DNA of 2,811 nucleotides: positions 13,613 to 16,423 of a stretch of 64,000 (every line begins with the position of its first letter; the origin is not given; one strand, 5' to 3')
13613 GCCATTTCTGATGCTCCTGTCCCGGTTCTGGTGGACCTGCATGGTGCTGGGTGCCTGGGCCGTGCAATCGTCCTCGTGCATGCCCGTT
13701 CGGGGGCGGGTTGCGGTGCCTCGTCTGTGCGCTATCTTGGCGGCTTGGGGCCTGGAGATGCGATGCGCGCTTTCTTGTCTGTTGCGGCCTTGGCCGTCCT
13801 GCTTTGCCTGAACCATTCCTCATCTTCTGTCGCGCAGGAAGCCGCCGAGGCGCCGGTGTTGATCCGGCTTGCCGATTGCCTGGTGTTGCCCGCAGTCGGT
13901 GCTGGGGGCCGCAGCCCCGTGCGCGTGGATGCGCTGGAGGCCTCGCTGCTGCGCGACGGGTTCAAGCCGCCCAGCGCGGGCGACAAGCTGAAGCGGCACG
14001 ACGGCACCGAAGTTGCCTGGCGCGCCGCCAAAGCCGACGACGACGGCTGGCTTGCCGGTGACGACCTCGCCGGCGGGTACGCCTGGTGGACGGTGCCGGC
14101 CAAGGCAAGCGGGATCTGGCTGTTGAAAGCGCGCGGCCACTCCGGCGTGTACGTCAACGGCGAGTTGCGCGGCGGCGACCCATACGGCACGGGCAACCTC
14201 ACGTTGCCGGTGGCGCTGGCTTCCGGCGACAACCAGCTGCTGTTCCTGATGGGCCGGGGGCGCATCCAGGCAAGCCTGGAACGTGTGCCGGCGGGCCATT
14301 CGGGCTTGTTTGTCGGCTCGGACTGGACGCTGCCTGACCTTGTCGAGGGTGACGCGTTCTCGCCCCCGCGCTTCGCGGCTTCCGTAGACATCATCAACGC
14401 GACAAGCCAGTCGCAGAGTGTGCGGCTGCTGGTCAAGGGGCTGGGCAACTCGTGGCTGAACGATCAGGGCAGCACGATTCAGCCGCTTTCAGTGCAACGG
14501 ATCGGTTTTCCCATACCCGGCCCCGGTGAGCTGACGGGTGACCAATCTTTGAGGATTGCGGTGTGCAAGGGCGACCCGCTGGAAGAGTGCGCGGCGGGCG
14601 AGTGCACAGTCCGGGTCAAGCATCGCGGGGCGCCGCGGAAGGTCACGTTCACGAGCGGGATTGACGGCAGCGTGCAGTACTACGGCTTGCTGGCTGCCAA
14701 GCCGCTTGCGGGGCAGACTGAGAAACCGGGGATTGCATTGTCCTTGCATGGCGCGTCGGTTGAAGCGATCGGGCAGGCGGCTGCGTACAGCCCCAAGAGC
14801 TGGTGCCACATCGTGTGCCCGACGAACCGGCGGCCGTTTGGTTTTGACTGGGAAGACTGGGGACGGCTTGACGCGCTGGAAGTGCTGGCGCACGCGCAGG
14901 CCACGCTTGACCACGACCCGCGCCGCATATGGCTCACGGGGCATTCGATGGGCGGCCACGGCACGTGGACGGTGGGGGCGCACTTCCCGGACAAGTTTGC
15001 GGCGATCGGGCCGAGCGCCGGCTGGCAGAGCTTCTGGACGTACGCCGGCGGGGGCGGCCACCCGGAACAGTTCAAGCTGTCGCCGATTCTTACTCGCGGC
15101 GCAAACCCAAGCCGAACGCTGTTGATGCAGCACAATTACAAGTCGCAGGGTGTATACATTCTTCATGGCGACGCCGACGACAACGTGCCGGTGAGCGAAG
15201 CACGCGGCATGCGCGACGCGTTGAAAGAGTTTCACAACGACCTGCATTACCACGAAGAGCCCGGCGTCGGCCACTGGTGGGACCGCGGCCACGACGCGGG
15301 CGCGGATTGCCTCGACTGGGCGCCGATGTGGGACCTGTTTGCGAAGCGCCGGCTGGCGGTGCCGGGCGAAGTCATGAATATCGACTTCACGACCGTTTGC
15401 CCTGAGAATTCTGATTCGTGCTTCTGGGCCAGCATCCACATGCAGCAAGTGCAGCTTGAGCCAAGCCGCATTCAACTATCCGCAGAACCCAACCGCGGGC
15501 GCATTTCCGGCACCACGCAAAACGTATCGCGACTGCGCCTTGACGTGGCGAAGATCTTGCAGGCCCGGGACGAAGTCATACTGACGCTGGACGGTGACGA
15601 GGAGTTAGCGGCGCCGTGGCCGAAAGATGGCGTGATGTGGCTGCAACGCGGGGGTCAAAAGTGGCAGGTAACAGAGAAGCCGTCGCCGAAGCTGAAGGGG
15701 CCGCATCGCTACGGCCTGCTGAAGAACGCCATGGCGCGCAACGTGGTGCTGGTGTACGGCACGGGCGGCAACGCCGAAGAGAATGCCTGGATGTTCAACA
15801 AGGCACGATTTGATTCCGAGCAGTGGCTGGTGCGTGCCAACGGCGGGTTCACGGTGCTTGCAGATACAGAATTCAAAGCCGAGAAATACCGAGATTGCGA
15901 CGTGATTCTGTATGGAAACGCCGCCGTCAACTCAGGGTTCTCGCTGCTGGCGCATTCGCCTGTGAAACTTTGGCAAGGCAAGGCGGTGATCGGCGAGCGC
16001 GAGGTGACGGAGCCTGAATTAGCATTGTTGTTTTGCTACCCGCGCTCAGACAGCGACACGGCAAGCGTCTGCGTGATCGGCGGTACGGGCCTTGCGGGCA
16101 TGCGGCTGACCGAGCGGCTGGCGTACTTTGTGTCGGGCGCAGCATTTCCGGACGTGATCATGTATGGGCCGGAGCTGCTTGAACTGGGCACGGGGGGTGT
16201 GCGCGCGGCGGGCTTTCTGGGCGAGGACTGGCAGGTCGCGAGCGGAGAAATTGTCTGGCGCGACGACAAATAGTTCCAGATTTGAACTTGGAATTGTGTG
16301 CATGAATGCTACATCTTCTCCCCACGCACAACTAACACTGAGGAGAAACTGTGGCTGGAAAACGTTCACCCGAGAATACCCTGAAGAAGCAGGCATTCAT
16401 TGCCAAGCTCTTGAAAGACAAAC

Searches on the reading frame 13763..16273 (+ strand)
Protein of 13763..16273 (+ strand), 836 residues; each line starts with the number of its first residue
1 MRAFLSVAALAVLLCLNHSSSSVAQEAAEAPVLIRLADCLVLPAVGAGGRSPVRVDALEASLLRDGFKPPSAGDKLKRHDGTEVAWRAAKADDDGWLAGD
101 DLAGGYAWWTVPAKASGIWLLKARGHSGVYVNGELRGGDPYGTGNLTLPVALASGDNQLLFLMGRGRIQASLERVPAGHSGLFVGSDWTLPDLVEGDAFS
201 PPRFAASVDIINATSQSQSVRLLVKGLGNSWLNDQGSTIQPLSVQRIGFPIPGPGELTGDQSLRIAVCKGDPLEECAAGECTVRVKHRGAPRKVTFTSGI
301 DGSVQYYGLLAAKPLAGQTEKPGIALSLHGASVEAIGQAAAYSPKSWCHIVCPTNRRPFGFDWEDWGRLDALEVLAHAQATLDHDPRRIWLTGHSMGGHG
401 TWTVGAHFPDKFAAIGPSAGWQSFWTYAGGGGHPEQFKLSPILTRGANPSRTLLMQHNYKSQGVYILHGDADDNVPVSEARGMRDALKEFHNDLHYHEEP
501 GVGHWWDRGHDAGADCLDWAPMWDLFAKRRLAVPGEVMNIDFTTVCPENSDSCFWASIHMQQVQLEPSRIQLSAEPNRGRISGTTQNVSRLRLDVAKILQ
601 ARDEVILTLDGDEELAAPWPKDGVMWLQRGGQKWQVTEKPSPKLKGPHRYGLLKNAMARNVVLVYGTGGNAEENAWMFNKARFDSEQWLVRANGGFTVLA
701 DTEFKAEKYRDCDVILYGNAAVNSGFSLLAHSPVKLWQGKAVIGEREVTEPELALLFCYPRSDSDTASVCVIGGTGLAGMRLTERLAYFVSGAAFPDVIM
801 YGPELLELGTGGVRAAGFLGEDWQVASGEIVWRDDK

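Call 11: search_protein_families(library=pfam, proteins=[window:13763-16273:+], max_evalue=0.1)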
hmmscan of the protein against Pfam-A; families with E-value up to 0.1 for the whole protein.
window:13763-16273:+ (836 aa): 8 families
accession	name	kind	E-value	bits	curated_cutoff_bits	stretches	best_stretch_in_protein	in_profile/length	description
PF00326.27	Peptidase_S9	-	7.2e-10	39.1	22.6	1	362-509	39-192/213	Prolyl oligopeptidase family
PF00756.26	Esterase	-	7.4e-06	26.4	22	1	373-476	101-198/251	Putative esterase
PF21139.3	BT_MCC_alpha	-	0.0014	19.5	31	0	580-639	54-116/118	Methylcrotonyl-CoA carboxylase, alpha-subunit, BT domain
PF01738.24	DLH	-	0.0014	18.7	21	1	375-527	85-214/217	Dienelactone hydrolase family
PF12697.13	Abhydrolase_6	-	0.02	16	26.3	1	343-407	27-82/217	Alpha/beta hydrolase family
PF20434.5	BD-FAE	-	0.022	14.7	26.8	0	372-400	74-102/215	BD-FAE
PF23148.1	Gp77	-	0.043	14.8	27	0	94-155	14-74/84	Podophage GP4 fiber-tail adaptor protein gp77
PF12146.15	Hydrolase_4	-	0.047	13.4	27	0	374-415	65-104/239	Serine aminopeptidase, S33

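Call 12: search_protein_families(library=ncbifam, proteins=[window:13763-16273:+], max_evalue=0.1)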
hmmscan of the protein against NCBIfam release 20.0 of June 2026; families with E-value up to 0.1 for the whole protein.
window:13763-16273:+ (836 aa): 7 families
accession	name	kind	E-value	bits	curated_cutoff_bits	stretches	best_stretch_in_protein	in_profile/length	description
NF050058.1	e_dPHAscl_type1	hypoth_equivalog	2e-11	43.9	150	1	374-492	91-209/276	extracellular catalytic domain type 1 short-chain-length polyhydroxyalkanoate depolymerase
TIGR01840.1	esterase_phb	subfamily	3e-09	36.7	107.85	1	373-493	81-201/213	PHB depolymerase family esterase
TIGR02821.1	fghA_ester_D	equivalog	0.0021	17.7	281.7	1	375-415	126-166/275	S-formylglutathione hydrolase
NF007857.0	PRK10566.1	equivalog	0.005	16.7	201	1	462-504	187-231/249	esterase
NF050057.1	e_dPHAmcl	equivalog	0.034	13.4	270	0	465-507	195-237/252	extracellular medium-chain-length polyhydroxyalkanoate depolymerase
NF011457.0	PRK14875.1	equivalog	0.07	12.1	307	0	379-414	189-225/372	acetoin dehydrogenase dihydrolipoyllysine-residue acetyltransferase subunit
NF051441.1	BisHyethTerphBdeA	equivalog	0.072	12.3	520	0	372-428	152-208/305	bis(hydroxyethyl) terephthalate hydrolase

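Call 62: find_related_loci(query=window:13763-16273:+, collection=genome_contigs, flank=10000)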
Query window:13763-16273:+ (836 aa) in genome_contigs; peptide patterns used: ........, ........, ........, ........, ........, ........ (x = any residue, [..] = any of these).
490 stretches matched a pattern; 450 encode a relative of the query (tblastn E <= 1e-3); the best 80 are kept; 80 distinct loci.
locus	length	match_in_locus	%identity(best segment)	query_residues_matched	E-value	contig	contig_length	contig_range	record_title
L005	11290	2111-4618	89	1-836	0e+0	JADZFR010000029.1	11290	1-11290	MAG: Planctomycetota bacterium isolate SJ873 c_000000422332, whole genome shotgun sequence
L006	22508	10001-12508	83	1-836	0e+0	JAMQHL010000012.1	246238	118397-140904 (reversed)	MAG: Planctomycetota bacterium isolate PLA1 L5_k97_11865, whole genome shotgun sequence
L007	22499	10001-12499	62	5-836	0e+0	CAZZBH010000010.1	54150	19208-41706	MAG TPA_asm: uncultured Planctomycetaceae bacterium isolate SRP193661_co2_81 genome assembly, contig: NODE_601_length_54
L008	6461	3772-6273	63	1-836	0e+0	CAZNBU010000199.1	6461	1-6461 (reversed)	MAG TPA_asm: uncultured Planctomycetaceae bacterium isolate binchicken_co350_24 genome assembly, contig: NODE_12708_leng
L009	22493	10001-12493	63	1-836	0e+0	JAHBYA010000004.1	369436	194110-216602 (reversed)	MAG: Planctomycetota bacterium isolate ACE_PLA33 PLA33_4, whole genome shotgun sequence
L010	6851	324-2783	55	26-836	0e+0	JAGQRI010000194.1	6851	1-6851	MAG: Planctomycetota bacterium isolate HKST-UBA88 2015-01-06_1_(paired)_contig_91736, whole genome shotgun sequence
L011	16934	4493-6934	55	23-834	0e+0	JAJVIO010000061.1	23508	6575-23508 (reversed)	MAG: Planctomycetota bacterium isolate Bin_90R c_000000004976, whole genome shotgun sequence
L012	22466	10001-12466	54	23-836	0e+0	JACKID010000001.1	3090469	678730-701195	MAG: Planctomycetota bacterium isolate HK-STAS-PLAN-35 HK-STAS-PLAN-35_1, whole genome shotgun sequence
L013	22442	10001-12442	55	23-834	0e+0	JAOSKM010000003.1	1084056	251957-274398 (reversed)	MAG: Planctomycetota bacterium isolate FR_29 FR-Planctomycetota-1_s3, whole genome shotgun sequence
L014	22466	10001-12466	47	10-834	0e+0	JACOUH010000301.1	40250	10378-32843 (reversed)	MAG: Planctomycetota bacterium isolate NC_groundwater_65_Pr7_S-0.65um_66_14 FFV18_Sp65_scaffold_468157, whole genome sho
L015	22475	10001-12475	52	20-836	0e+0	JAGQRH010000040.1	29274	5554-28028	MAG: Planctomycetota bacterium isolate HKST-UBA87 NODE_40_length_29274_cov_5.456211, whole genome shotgun sequence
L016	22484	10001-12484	46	5-833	0e+0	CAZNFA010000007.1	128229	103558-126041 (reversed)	MAG TPA_asm: uncultured Planctomycetales bacterium isolate SRP068000_co1_607 genome assembly, contig: NODE_61_length_128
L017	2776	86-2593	46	1-833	0e+0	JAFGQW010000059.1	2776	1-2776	MAG: Planctomycetota bacterium isolate Zod_Metabat.792 k87_988347, whole genome shotgun sequence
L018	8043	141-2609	45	5-833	0e+0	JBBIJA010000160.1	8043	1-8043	MAG: Armatimonadota bacterium isolate PGF172224_bin_151 NODE_4012_length_8043_cov_3.773410, whole genome shotgun sequenc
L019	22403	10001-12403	46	30-833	0e+0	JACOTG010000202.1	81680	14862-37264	MAG: Planctomycetota bacterium isolate NC_groundwater_38_Pr7_B-0.1um_65_11 FFV18_Bp1_scaffold_492787, whole genome shotg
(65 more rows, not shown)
